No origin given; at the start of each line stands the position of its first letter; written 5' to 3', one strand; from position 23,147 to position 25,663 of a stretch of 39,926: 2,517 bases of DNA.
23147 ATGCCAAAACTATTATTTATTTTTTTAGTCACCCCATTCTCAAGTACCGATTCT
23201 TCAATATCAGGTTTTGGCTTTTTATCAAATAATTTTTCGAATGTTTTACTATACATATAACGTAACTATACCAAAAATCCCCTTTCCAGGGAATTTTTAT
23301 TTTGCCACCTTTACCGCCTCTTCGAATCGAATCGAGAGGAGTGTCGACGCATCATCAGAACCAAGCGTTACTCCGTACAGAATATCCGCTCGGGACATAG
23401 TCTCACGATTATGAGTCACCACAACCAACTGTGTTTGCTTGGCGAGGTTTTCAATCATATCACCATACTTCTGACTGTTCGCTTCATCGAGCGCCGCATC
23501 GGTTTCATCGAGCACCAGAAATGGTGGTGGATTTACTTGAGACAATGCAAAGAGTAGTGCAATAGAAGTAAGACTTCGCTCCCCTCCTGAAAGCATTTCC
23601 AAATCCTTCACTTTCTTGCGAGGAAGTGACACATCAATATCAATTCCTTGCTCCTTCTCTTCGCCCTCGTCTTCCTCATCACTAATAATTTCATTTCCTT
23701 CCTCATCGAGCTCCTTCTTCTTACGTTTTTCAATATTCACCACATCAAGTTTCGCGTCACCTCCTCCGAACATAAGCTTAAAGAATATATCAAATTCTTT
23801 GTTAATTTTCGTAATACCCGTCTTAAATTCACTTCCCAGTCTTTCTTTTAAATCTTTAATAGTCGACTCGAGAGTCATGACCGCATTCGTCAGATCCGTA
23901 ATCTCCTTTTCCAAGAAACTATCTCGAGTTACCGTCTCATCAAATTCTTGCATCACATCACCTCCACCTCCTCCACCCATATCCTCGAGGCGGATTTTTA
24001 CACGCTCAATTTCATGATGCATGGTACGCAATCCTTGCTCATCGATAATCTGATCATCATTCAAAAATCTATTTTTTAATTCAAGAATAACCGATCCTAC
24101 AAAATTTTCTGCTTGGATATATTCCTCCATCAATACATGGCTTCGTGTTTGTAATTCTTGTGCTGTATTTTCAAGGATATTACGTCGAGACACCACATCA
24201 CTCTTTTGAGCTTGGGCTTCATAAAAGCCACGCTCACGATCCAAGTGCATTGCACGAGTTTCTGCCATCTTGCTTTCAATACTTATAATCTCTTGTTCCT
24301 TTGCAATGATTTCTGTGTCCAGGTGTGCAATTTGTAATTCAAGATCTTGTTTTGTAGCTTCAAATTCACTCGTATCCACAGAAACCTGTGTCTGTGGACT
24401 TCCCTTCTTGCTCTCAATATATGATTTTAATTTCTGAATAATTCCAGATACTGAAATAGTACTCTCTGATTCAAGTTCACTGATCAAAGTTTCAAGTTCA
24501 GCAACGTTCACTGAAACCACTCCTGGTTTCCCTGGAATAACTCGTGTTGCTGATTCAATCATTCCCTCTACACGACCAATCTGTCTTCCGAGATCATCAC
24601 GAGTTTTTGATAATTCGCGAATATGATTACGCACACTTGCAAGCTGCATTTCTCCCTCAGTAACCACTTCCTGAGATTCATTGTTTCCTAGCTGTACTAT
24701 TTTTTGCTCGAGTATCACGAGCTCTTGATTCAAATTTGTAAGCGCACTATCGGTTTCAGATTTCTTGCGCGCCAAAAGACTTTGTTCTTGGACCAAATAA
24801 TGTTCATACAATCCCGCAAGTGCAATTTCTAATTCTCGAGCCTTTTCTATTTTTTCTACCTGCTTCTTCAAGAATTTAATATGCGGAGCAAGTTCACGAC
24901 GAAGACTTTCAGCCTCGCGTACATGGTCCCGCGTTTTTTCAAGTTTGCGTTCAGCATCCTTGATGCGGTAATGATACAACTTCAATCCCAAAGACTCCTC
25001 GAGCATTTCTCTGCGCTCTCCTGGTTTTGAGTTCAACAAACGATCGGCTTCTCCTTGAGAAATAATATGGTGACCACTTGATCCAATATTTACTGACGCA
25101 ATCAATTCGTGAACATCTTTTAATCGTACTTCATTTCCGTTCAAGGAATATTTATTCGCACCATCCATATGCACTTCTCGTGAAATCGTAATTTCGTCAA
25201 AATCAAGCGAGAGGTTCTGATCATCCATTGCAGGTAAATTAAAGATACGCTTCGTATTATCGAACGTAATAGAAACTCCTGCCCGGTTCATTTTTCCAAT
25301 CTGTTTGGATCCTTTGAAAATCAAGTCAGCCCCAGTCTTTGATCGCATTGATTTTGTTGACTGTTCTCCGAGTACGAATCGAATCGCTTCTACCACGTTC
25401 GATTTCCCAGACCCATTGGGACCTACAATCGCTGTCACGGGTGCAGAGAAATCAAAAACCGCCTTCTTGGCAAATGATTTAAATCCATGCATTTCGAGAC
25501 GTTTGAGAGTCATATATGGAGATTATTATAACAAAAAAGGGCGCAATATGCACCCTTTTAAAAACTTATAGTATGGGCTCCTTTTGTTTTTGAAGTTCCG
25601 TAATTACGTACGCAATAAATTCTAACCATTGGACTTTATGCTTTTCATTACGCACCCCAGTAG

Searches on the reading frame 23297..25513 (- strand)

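Call 73: search_protein_families(library=pfam, max_evalue=0.001, proteins=[window:23297-25513:-])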
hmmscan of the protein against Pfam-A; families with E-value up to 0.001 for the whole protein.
window:23297-25513:- (738 aa): 6 families
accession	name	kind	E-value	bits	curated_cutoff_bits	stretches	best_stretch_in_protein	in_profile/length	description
PF02463.25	SMC_N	-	7.4e-66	222.2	40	1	3-720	2-216/220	RecF/RecN/SMC N terminal domain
PF13476.12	AAA_23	-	3e-21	77.4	27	1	5-271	1-199/201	AAA domain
PF13304.12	AAA_21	-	1.2e-12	49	27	1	26-104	1-95/304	AAA domain, putative AbiEii toxin, Type IV TA system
PF13175.12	AAA_15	-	2.2e-07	31.3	32.1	1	1-354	1-192/374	AAA ATPase domain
PF13555.12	AAA_29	-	7.3e-06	26.1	27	1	3-49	1-47/61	P-loop containing region of AAA domain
PF00005.33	ABC_tran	-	4e-05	24.7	25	0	26-51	13-38/137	ABC transporter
